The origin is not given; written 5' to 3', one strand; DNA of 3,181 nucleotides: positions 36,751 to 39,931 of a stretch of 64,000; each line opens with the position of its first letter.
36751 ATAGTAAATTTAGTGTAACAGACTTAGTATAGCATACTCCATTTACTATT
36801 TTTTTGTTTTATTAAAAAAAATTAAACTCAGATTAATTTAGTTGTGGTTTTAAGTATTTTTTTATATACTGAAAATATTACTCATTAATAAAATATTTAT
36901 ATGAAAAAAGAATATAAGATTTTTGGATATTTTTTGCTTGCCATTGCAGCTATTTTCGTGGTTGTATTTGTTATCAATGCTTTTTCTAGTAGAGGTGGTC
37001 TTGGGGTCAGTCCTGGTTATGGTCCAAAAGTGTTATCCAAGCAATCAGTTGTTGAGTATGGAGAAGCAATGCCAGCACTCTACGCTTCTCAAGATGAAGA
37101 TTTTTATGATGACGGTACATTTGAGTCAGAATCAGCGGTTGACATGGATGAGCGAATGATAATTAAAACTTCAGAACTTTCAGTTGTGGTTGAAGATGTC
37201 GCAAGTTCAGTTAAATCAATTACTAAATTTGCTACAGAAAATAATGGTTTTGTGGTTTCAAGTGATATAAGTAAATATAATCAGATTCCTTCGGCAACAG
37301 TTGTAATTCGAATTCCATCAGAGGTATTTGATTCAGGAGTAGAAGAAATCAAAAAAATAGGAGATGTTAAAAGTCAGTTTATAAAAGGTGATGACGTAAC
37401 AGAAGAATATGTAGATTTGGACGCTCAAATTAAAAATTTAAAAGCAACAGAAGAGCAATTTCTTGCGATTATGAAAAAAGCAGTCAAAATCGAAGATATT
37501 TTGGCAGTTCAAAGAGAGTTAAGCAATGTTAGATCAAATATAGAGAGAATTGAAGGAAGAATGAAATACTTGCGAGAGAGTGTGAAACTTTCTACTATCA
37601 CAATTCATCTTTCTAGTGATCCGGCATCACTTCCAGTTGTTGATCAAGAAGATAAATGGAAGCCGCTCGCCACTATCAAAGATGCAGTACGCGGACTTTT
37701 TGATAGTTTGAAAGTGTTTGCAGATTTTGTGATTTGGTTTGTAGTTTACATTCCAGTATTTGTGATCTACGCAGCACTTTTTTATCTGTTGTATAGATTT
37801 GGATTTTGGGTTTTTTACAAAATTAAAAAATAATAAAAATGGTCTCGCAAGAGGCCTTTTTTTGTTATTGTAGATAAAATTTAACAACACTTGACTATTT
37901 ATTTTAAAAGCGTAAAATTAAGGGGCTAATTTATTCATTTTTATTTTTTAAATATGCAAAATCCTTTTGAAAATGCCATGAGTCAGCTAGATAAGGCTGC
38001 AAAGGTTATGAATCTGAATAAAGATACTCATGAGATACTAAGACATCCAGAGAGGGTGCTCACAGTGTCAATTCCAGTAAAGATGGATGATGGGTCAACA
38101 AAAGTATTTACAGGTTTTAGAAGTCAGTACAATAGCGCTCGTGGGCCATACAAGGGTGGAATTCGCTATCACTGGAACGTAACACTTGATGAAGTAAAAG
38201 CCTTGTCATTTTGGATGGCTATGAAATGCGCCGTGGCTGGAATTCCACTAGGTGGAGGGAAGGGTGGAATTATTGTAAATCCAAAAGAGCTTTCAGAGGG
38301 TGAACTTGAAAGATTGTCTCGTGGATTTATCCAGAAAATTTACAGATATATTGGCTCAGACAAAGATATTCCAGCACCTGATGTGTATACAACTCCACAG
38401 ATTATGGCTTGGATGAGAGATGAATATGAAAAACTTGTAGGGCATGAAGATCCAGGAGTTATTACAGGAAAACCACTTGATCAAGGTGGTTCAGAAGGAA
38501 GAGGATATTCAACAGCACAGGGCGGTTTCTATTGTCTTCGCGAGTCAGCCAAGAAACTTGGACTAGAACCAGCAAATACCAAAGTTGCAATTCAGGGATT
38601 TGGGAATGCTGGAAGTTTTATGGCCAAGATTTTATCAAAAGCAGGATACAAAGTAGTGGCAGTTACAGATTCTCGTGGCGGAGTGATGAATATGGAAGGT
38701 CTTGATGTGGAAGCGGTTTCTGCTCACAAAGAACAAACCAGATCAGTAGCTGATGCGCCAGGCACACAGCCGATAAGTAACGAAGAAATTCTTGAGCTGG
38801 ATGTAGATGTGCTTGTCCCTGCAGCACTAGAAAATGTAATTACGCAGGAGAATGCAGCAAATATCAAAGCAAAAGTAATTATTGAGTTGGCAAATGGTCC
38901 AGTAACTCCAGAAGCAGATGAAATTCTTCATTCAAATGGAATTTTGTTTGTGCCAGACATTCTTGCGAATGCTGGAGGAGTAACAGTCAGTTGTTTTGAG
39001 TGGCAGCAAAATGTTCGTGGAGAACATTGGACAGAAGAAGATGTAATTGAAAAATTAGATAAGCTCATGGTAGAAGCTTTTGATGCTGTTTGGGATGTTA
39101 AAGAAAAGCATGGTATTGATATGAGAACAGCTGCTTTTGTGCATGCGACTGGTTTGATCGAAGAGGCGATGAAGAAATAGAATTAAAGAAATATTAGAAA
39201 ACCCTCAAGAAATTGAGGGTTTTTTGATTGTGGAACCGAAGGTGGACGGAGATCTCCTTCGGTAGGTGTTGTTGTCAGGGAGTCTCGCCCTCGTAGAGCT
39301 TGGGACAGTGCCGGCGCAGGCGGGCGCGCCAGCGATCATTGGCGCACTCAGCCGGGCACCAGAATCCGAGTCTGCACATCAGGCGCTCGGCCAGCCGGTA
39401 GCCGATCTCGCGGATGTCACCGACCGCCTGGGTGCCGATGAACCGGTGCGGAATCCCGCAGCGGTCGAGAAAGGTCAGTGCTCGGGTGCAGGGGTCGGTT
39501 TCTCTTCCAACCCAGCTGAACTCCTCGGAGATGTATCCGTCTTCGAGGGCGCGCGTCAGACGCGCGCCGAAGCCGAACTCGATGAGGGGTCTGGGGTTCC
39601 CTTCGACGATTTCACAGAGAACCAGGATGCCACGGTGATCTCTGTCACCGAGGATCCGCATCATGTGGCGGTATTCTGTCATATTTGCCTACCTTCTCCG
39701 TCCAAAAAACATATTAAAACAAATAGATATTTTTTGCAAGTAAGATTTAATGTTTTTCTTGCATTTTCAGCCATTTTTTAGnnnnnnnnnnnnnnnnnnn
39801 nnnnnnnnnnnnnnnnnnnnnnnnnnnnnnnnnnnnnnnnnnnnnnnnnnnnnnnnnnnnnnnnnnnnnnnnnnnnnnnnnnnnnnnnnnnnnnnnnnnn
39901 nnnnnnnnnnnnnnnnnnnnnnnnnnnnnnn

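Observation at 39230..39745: GC-rich cassette encoding a 135-aa protein with a C-terminal Cys cluster, divergent from suhB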

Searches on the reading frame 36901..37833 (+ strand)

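Call 101: search_protein_families(library=pfam, proteins=[window:36901-37833:+], max_evalue=0.001)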
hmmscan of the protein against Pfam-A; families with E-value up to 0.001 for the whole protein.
window:36901-37833:+ (310 aa): 1 family
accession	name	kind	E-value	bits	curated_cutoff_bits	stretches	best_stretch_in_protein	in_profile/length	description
PF14257.11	DUF4349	-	5e-54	183.3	27.7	1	85-299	1-213/213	Domain of unknown function (DUF4349)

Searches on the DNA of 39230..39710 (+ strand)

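Call 98: search_dna_similar(query=window:39230-39710:+, collection=plasmids, mode=distant, max_evalue=0.01)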
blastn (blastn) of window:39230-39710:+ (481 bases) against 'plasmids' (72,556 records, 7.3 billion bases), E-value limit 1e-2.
No match.

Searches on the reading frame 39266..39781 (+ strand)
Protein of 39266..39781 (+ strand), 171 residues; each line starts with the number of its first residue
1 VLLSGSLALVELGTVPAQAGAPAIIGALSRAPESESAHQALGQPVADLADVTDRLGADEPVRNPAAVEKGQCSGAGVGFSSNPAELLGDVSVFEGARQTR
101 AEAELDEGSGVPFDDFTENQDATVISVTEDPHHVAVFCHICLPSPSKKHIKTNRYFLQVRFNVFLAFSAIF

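Call 69: search_protein_families(library=pfam, proteins=[window:39266-39781:+], max_evalue=1)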
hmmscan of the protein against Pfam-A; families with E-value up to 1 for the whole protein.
window:39266-39781:+ (171 aa): 0 families

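Call 99: search_dna_similar(query=window:39266-39781:+, collection=plasmids, mode=protein, max_evalue=0.1)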
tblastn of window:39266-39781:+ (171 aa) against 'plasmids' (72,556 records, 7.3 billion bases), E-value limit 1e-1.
No match.
